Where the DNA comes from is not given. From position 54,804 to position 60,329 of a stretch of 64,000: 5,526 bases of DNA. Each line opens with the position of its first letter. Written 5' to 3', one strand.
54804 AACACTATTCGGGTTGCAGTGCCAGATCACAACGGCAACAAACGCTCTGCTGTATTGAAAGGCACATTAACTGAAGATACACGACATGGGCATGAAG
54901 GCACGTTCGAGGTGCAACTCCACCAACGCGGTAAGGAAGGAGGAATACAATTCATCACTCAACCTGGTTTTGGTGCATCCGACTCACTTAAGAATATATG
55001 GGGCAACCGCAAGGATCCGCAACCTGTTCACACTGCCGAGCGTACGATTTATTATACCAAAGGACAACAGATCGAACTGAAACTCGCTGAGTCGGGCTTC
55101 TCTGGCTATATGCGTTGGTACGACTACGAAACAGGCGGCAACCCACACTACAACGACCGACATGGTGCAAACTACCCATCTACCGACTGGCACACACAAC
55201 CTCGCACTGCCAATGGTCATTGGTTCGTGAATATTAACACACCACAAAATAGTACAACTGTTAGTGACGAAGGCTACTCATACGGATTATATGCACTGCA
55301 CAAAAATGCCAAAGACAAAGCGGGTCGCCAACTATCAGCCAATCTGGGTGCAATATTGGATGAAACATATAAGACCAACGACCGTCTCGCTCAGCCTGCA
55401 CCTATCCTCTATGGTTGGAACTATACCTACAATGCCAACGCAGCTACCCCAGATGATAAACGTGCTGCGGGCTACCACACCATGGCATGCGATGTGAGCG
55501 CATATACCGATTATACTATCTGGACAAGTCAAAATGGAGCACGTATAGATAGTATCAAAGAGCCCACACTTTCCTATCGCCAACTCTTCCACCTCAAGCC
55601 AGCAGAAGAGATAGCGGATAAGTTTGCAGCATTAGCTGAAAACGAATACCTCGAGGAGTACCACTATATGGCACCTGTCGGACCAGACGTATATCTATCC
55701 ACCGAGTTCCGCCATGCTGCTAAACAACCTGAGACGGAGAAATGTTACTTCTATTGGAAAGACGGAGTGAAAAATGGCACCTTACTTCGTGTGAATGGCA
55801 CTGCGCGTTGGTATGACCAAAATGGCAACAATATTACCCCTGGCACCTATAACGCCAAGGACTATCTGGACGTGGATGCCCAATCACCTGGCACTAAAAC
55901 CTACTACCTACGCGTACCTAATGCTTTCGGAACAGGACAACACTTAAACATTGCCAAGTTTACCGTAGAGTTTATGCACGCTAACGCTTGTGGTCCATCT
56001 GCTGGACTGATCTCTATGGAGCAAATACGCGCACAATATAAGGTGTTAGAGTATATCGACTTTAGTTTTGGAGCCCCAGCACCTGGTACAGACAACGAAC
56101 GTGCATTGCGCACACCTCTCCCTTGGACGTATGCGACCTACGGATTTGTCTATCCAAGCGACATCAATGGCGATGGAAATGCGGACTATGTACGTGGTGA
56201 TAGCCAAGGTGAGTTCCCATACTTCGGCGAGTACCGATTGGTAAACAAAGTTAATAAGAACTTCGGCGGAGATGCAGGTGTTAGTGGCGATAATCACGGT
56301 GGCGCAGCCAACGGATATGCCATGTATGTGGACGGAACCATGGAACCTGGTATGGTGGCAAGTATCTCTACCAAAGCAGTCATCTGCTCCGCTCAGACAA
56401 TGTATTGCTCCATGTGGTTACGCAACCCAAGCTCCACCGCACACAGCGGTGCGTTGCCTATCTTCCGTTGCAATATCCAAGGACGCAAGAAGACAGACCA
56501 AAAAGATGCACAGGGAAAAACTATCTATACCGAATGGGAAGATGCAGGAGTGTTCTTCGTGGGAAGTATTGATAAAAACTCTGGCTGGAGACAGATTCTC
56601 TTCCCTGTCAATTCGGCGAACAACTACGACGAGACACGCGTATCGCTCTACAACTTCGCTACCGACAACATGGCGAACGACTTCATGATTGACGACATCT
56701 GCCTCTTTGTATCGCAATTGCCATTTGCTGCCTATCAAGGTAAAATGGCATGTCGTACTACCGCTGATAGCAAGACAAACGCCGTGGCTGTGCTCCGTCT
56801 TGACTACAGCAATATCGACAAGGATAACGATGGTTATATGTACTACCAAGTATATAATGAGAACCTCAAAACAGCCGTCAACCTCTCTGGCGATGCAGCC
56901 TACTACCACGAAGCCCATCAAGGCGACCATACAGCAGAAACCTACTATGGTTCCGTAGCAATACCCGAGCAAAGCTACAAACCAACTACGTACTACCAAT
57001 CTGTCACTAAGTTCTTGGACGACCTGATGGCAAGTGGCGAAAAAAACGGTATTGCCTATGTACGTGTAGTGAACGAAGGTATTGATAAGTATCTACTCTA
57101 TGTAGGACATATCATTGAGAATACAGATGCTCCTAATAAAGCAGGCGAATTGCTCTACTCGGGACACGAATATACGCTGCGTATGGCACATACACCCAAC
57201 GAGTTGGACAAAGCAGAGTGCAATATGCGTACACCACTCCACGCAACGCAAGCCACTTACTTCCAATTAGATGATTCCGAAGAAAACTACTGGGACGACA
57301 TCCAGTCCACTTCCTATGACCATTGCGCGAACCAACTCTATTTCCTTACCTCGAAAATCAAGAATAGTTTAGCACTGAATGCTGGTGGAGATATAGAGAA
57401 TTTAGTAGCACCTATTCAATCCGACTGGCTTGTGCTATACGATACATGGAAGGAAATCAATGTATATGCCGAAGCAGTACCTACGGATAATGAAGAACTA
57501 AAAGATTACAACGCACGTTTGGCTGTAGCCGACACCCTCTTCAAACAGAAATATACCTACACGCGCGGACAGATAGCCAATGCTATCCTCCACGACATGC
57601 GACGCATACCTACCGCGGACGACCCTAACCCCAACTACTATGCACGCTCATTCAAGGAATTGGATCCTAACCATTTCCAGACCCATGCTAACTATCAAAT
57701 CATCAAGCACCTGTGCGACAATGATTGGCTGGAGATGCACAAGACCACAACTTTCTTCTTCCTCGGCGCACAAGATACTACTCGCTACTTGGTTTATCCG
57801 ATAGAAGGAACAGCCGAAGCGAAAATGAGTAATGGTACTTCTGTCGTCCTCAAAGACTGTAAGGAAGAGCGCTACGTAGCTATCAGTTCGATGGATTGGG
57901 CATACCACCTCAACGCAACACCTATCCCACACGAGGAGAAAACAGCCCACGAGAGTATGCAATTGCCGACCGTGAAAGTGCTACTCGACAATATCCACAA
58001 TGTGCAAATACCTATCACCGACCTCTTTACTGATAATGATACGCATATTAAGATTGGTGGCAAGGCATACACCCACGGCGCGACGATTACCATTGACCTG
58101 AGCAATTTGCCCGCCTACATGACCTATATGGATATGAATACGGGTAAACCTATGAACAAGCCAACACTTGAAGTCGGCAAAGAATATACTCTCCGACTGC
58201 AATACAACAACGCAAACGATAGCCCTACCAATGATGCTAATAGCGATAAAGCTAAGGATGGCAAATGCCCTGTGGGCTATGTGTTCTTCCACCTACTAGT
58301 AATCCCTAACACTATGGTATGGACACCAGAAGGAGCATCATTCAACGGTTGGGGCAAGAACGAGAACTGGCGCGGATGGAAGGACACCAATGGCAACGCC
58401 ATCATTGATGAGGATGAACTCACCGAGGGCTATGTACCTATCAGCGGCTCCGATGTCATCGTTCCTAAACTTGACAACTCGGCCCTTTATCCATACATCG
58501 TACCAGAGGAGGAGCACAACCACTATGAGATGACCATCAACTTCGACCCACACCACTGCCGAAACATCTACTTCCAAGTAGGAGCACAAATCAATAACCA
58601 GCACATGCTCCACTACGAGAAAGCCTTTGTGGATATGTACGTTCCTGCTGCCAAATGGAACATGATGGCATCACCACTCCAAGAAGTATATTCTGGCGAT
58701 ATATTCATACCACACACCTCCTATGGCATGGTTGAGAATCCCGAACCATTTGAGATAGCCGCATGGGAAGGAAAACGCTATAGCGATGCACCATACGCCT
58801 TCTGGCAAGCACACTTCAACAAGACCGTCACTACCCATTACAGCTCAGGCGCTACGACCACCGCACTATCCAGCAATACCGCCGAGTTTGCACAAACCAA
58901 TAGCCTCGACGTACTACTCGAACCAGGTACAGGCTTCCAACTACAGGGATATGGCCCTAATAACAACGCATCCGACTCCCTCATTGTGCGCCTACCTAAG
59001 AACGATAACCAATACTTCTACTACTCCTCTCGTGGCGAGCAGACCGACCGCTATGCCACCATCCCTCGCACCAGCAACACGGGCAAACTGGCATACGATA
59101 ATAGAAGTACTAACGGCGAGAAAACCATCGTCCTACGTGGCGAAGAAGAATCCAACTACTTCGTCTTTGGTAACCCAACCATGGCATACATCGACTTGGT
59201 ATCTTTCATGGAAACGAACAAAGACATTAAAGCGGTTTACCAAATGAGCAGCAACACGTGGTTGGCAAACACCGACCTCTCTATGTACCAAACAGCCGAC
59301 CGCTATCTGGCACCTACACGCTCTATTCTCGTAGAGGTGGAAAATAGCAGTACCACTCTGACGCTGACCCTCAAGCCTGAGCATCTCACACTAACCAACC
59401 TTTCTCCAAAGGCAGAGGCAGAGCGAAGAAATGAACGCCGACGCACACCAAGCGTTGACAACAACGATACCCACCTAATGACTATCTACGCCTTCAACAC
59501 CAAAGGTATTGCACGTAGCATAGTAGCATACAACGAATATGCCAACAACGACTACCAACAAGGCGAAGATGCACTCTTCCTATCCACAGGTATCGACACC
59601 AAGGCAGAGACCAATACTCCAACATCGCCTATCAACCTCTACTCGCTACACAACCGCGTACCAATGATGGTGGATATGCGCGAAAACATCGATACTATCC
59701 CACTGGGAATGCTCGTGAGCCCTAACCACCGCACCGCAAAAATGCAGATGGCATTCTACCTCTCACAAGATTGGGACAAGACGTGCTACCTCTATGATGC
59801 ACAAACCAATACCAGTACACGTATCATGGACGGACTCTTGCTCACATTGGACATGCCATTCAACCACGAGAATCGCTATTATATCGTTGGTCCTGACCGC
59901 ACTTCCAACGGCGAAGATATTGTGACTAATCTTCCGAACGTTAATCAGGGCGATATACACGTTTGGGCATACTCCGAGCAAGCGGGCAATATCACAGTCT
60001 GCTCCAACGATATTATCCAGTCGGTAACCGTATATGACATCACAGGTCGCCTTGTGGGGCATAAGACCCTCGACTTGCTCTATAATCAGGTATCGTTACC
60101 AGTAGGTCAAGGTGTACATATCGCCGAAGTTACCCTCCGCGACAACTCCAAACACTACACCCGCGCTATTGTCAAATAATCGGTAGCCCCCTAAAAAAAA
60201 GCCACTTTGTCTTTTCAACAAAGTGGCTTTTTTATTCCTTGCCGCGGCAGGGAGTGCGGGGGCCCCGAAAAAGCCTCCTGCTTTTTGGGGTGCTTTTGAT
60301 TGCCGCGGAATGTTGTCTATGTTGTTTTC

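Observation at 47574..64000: Two tandem cassettes of a small tail-anchored protein followed by giant T9SS-cargo paralogs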

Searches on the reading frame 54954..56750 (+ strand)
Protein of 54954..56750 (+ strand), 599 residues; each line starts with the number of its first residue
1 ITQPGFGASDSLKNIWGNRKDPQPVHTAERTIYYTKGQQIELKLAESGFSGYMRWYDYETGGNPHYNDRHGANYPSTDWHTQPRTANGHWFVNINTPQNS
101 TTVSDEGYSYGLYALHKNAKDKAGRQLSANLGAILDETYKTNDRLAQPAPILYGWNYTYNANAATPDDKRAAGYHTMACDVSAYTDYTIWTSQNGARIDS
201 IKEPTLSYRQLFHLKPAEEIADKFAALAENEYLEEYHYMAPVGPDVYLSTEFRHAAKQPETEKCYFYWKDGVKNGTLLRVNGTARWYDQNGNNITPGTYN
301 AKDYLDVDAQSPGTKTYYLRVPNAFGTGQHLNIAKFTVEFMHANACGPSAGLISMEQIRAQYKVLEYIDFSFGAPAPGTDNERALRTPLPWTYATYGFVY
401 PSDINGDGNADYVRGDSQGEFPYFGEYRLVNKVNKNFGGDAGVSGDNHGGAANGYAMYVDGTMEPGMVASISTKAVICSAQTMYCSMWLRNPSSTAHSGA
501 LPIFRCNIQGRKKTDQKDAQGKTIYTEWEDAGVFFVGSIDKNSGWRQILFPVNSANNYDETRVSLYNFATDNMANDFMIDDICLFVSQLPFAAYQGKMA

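Call 59: predict_structure(alignment_id=A2)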
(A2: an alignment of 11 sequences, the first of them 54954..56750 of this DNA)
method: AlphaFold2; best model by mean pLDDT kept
length: 599 residues; sequences in the alignment: 11
mean_pLDDT: 75.0   pTM: 0.77
mean pLDDT of the five models: 75.0, 73.3, 68.3, 68.2, 67.1
residues with pLDDT >= 90: 68; 70-90: 350; 50-70: 115; < 50: 66
segments of 3 or more residues with pLDDT < 50: 1-20, 66-69, 140-144, 258-261, 404-411, 415-420, 449-452, 590-599
pLDDT, mean of each block of 10 residues (from residue 1): 42 45 71 87 72 80 53 60 77 71 68 83 82 67 56 85 86 87 78 78 80 91 89 91 82 58 77 84 87 74 77 94 85 93 80 82 86 57 70 72 47 48 72 65 60 72 77 78 87 77 86 87 86 82 86 75 81 74 78 40
secondary structure, 60 per line:
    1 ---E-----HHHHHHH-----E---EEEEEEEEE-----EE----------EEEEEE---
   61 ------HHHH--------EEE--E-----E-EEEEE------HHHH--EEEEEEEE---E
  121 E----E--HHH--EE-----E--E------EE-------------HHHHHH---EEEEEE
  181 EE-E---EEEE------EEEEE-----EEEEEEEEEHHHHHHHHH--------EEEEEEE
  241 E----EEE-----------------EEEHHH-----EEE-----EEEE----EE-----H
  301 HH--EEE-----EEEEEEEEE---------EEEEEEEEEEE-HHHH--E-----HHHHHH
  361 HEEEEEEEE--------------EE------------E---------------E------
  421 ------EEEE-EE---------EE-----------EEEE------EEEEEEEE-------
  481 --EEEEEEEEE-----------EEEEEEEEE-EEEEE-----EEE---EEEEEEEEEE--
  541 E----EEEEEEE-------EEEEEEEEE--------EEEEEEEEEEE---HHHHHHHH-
elements in order: H10-16 E26-34 E52-57 H67-70 E79-81 E92-96 H103-106 E109-116 H166-171 E175-182 E188-191 E198-202 E208-216 H217-225 E234-241 E246-248 E266-268 E277-279 E285-288 E305-307 E313-321 E331-341 H343-346 H355-361 E362-369 E427-430 E456-459 E466-473 E483-491 E503-511 E513-517 E523-525 E529-538 E546-552 E560-568 E577-587 H591-598

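Call 62: fold_search(model_id=the predicted structure, library=pdb)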
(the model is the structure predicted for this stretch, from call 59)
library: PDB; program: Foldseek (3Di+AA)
matches with E <= 10: 1565; with E <= 0.001: 38
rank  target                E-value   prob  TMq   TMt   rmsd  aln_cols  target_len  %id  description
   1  2zey_A                1.3e-05  1.00  0.14  0.46   7.8       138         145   15  Family 16 carbohydrate binding module (released 2008-03-04)
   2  4xuo_A                1.5e-05  1.00  0.19  0.60   7.0       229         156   10  Structure of the CBM22-1 xylan-binding domain from Paenibacillus barcinonensis Xyn10C (released 2015-06-03)
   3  4xup_C                1.7e-05  1.00  0.16  0.52   5.8       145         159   11  Structure of the N-terminal CBM22-1-CBM22-2 tandem domain from Paenibacillus barcinonensis Xyn10C (released 2015-06-03)
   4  4xup_E                2.2e-05  1.00  0.19  0.60   7.0       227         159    9  Structure of the N-terminal CBM22-1-CBM22-2 tandem domain from Paenibacillus barcinonensis Xyn10C (released 2015-06-03)
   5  1ciy                  4.1e-05  0.89  0.14  0.14  25.0       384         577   11  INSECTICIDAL TOXIN: STRUCTURE AND CHANNEL FORMATION (released 1997-01-27)
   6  5w6h_A                4.3e-05  1.00  0.15  0.13   6.8       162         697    7  Crystal structure of Bacteriophage CBA120 tailspike protein 4 enzymatically active domain (TSP4dN, orf213) (released 2018-10-24)
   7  5yvp_A                5.7e-05  1.00  0.15  0.40  13.4       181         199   10  Crystal structure of an apo form cyclase Filc1 from Fischerella sp. TAU (released 2018-11-07)
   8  3oeb_A                5.7e-05  1.00  0.13  0.43   8.0       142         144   14  Crystal structure of the Q121E mutant of C.polysaccharolyticus CBM16-1 bound to mannopentaose (released 2010-08-25)
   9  2xon_L                7.5e-05  1.00  0.14  0.50   8.2       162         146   14  Structure of TmCBM61 in complex with beta-1,4-galactotriose at 1.4 A resolution (released 2010-09-08)
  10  7jrl                  7.5e-05  0.97  0.14  0.17  15.6       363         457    8  The structure of CBM51-2 in complex with GlcNAc and INT domains from Clostridium perfringens ZmpB (released 2021-02-03)
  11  8jiy                  1.2e-04  0.99  0.15  0.35  15.9       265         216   11  A carbohydrate binding domain of a putative chondroitinase (released 2023-09-20)
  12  2wys_B                1.6e-04  1.00  0.14  0.16   5.6       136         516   10  High resolution crystallographic structure of the Clostridium thermocellum N-terminal endo-1,4-beta-D-xylanase 10B (Xy (released 2010-08-25)
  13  2wys_A                1.7e-04  1.00  0.16  0.18   7.1       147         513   11  High resolution crystallographic structure of the Clostridium thermocellum N-terminal endo-1,4-beta-D-xylanase 10B (Xy (released 2010-08-25)
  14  7jrm                  1.7e-04  0.93  0.13  0.16  13.6       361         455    6  The structure of CBM51-2 and INT domains from Clostridium perfringens ZmpB (released 2021-02-03)
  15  9buv                  1.8e-04  0.51  0.11  0.12  25.6       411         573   10  Crystal structure of Cry1Fa R226Q (released 2024-05-29)
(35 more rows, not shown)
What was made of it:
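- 53466..60179 (+): Giant B, 2237 aa. Its domains are:
- a signal peptide ending AQ|Q;
- a beta-trefoil lectin-like domain at residues ~21-175 (nt 53526-53990);
- a BACON-like Ig region;
- a conserved core with a CBM/MAM-type jelly roll at residues ~923-1083 (nt 56232-56714);
- a T9SS type A CTD (nt ~60003-60176). AF2 on residues 497-1095 gave pLDDT 75 (call 59), and Foldseek matched CBM16/22/4/61 and the meprin MAM domain (call 62).
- Tried and rejected: Residues ~500-920 of B remain unassigned (call 62).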

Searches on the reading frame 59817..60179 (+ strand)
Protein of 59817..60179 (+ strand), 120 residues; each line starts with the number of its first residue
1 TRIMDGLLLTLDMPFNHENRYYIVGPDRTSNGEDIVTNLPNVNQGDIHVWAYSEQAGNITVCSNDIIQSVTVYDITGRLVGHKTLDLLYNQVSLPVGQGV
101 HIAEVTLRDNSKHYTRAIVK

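Call 25: search_protein_families(library=ncbifam, proteins=[window:59817-60179:+], max_evalue=1)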
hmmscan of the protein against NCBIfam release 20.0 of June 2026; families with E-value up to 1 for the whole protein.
window:59817-60179:+ (120 aa): 3 families
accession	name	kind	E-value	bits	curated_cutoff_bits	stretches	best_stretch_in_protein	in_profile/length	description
NF033708.1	T9SS_Cterm_ChiA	domain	0.00024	20.9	40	1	67-113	1-49/55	T9SS sorting signal type C domain-containing protein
TIGR04183.1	Por_Secre_tail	domain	0.00041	20.3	23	1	63-119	16-71/72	T9SS type A sorting domain-containing protein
NF045867.1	PheT_Nterm_rel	equivalog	0.073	13.1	120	1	29-87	114-170/171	TyrS-associated PheT N-terminal domain-related protein TapR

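Call 26: search_protein_families(library=pfam, proteins=[window:59817-60179:+], max_evalue=5)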
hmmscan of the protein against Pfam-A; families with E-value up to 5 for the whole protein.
window:59817-60179:+ (120 aa): 1 family
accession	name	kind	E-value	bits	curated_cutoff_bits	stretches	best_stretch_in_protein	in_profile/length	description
PF07279.17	DUF1442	-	0.0005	19.9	27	1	51-114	136-195/218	Protein of unknown function (DUF1442)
